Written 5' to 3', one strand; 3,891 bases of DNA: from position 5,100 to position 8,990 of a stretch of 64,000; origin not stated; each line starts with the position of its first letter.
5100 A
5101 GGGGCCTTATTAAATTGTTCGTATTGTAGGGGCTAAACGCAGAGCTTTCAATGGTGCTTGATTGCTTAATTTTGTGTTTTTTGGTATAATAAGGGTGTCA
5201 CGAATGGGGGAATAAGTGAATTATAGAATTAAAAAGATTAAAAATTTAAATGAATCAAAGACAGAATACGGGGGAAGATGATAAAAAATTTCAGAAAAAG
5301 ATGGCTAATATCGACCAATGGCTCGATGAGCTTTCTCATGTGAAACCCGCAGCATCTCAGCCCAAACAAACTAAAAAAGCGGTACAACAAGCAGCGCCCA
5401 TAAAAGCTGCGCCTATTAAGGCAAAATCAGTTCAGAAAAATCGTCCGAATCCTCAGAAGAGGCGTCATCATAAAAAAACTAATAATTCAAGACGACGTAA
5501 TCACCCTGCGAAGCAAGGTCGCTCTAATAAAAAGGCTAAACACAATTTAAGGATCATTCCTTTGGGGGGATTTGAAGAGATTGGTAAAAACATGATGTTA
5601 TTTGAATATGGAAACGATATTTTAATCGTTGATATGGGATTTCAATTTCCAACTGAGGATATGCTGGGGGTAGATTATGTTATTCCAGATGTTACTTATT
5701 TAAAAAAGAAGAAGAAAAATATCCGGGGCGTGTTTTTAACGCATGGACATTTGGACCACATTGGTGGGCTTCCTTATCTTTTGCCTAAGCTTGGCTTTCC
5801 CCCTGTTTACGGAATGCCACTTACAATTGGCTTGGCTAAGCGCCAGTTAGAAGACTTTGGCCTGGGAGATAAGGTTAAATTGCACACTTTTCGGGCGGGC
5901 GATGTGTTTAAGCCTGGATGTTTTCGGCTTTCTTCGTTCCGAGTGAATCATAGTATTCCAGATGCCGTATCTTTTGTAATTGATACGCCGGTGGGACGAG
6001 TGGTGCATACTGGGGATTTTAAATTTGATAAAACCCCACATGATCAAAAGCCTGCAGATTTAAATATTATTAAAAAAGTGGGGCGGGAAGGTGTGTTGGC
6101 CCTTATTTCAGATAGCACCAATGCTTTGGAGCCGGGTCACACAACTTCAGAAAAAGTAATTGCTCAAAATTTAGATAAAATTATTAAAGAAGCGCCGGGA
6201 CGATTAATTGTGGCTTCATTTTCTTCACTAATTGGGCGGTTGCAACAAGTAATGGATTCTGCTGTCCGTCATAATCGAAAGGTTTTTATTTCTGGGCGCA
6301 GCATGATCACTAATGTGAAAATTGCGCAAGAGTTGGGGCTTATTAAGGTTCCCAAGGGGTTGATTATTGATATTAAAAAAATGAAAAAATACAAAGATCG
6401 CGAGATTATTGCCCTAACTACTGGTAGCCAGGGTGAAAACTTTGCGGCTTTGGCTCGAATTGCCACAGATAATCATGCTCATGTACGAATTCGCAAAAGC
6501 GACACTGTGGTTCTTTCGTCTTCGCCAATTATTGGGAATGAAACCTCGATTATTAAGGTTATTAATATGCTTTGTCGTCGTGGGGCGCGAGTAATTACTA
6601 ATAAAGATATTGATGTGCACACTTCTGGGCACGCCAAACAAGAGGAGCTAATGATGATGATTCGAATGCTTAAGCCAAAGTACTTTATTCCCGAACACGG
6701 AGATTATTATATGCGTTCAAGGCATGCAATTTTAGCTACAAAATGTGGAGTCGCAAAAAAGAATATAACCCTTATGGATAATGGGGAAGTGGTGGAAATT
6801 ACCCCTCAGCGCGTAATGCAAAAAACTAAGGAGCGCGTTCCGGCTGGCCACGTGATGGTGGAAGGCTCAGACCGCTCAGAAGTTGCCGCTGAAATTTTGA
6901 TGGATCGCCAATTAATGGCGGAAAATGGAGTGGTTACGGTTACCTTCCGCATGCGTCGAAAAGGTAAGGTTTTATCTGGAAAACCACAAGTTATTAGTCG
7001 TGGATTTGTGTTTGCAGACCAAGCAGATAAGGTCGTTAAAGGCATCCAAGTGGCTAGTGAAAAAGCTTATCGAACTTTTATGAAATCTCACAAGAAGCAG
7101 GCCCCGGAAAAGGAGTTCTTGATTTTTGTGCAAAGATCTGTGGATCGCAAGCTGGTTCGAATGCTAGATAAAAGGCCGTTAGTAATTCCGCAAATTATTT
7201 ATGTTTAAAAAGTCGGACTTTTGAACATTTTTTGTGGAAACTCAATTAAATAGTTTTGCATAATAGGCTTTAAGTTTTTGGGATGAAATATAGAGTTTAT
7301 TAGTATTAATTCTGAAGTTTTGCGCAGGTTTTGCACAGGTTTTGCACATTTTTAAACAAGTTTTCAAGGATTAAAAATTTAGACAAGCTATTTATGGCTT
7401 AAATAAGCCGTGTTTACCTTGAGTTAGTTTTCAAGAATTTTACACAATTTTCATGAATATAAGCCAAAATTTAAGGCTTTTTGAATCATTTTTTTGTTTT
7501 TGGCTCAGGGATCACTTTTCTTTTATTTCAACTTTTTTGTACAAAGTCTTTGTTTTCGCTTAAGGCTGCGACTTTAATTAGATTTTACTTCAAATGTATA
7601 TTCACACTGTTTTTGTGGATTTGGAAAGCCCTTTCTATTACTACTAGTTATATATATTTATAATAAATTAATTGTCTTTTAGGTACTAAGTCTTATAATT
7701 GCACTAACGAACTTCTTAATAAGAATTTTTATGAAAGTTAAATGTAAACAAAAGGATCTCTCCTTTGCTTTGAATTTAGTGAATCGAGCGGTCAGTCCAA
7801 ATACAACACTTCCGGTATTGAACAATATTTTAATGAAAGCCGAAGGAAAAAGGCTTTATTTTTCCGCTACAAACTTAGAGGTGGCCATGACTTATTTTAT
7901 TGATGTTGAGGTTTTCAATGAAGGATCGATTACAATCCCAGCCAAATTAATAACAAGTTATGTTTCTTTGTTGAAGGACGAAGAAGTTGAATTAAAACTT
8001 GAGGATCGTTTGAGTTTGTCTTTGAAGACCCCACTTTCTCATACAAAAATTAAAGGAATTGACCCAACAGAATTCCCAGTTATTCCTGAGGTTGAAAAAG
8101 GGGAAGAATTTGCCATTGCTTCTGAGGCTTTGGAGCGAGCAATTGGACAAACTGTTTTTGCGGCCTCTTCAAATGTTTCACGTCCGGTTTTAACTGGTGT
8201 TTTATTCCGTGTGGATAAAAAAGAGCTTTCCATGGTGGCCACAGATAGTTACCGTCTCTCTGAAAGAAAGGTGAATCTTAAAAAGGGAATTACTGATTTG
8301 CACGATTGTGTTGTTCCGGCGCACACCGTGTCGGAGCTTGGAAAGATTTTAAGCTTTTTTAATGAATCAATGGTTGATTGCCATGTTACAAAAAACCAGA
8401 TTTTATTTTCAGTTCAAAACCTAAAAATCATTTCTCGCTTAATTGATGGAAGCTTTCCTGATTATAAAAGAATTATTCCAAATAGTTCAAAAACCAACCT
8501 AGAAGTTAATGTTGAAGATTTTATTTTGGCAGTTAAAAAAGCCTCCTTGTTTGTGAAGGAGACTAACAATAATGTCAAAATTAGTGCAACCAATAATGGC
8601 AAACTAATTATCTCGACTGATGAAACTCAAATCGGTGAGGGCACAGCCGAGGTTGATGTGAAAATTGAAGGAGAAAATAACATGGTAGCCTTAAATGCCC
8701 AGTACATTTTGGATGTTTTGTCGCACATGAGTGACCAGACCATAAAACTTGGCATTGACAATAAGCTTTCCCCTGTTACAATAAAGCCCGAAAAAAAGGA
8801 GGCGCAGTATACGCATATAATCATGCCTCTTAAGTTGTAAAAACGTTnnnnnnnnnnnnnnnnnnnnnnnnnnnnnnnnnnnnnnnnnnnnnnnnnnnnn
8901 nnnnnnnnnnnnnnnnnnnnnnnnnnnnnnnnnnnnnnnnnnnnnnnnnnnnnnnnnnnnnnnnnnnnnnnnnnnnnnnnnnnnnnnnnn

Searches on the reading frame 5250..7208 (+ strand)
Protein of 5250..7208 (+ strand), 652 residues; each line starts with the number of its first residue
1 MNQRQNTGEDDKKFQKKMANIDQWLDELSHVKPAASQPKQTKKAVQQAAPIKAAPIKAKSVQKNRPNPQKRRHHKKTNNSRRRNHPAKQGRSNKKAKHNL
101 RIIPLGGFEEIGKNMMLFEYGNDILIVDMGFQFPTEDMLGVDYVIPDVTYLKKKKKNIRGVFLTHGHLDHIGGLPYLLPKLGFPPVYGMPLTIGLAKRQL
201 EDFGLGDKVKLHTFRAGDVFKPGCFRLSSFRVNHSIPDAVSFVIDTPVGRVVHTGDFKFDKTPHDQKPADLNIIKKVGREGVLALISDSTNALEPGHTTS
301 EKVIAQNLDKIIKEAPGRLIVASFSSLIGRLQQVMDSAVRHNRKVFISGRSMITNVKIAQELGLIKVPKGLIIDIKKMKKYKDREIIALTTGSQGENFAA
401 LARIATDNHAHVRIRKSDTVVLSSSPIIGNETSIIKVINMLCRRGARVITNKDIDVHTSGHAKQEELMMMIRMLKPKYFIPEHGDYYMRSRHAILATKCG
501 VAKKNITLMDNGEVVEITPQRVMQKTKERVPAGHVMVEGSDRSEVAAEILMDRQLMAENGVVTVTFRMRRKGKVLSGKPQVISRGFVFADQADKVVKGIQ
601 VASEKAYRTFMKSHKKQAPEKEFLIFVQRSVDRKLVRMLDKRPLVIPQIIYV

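Call 103: search_protein_families(library=pfam, proteins=[window:5250-7208:+], max_evalue=0.00001)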
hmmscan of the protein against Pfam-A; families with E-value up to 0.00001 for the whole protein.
window:5250-7208:+ (652 aa): 5 families
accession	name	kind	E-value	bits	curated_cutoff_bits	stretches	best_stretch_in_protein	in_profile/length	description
PF22505.1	RNase_J_b_CASP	-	1.7e-45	154.3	27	1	317-441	2-126/126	Ribonuclease J, beta-CASP domain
PF00753.33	Lactamase_B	-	6.3e-15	56.1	22.7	1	114-260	7-153/196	Metallo-beta-lactamase superfamily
PF17770.6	RNase_J_C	-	6.4e-14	53.2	23.8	1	549-651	1-101/102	Ribonuclease J C-terminal domain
PF12706.13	Lactamase_B_2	-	4.5e-13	49.7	27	1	153-273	26-161/200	Beta-lactamase superfamily domain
PF07521.17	RMMBL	-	1.1e-10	41.8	21.6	1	456-496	11-52/63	Zn-dependent metallo-hydrolase RNA specificity domain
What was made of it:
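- RNase J is encoded at 5250-7208 (call 103).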

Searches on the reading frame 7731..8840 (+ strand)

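Call 103: search_protein_families(library=pfam, proteins=[window:7731-8840:+], max_evalue=0.00001)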
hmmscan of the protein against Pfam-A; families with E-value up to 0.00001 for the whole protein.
window:7731-8840:+ (369 aa): 3 families
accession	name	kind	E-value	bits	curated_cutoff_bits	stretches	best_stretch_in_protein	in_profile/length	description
PF02767.21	DNA_pol3_beta_2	-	2.3e-36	125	27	1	129-244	2-116/116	DNA polymerase III beta subunit, central domain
PF00712.24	DNA_pol3_beta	-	3.5e-27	95.4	24.4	1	1-119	1-120/120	DNA polymerase III beta subunit, N-terminal domain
PF02768.20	DNA_pol3_beta_3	-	1.8e-21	76.6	27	1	246-367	1-120/121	DNA polymerase III beta subunit, C-terminal domain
